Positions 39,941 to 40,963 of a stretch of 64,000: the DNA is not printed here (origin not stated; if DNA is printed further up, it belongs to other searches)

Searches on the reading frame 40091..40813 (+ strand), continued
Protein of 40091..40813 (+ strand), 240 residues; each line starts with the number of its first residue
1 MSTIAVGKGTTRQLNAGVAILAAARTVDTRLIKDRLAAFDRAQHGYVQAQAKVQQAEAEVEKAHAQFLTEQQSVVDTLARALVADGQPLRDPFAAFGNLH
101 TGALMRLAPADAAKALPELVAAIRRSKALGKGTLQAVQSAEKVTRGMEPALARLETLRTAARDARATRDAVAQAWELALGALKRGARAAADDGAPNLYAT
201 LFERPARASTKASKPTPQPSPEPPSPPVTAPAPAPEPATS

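Call 78: find_encoding_contigs(protein=P0047, flank=4000, max_places=2)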
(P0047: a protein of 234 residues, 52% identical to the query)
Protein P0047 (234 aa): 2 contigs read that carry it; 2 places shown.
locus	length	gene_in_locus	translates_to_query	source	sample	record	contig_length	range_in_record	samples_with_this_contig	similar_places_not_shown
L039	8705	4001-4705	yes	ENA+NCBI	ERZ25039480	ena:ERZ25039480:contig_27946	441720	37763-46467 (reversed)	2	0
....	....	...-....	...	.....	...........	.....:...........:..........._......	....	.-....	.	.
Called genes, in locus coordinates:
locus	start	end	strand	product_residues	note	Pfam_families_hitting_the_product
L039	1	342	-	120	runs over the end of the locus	PF14076:DUF4258 (weak)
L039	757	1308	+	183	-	PF25021:TEN_NHL, PF01436:NHL (weak)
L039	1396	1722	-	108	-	PF13560:HTH_31 (weak), PF01381:HTH_3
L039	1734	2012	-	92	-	PF05015:HigB-like_toxin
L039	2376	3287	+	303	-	PF01909:NTP_transf_2, PF18765:Polbeta, PF08780:NTase_sub_bind, PF01934:HepT-like (weak)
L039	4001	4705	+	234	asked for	-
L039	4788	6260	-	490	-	PF00202:Aminotran_3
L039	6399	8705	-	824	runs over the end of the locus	PF03104:DNA_pol_B_exo1, PF00136:DNA_pol_B, PF03175:DNA_pol_B_2 (faint)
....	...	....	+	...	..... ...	-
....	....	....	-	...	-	?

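Call 79: find_encoding_contigs(protein=P0036, flank=4000, max_places=2)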
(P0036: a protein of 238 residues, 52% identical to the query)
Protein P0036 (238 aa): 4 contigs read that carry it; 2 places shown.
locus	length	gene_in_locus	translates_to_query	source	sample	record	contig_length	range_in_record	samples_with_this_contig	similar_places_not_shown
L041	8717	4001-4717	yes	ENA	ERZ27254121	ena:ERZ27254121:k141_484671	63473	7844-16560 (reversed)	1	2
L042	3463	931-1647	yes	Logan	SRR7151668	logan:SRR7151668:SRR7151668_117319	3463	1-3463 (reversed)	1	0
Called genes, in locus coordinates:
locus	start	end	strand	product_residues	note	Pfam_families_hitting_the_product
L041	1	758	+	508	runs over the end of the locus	PF13541:ChlI, PF00493:MCM (faint), PF00158:Sigma54_activat (faint), PF01078:Mg_chelatase, PF07728:AAA_5, PF13335:Mg_chelatase_C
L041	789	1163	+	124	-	PF05635:23S_rRNA_IVP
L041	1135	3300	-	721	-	-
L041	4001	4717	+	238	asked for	-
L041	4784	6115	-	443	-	-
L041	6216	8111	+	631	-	PF06980:DUF1302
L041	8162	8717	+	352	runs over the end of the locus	PF15902:Sortilin-Vps10 (faint), PF24316:Tli3 (faint), PF25852:DUF6242_C (faint), PF02012:BNR (faint), PF14870:PSII_BNR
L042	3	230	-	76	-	?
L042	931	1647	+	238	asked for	-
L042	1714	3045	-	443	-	-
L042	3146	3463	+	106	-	?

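Call 106: find_related_loci(query=A2, collection=viral_contigs, flank=3000)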
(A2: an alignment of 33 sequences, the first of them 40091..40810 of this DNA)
Query A2 (240 aa) in viral_contigs; peptide patterns used: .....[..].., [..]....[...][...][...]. (x = any residue, [..] = any of these).
278 stretches matched a pattern, but none encodes a relative of the query by tblastn (E <= 1e-3).
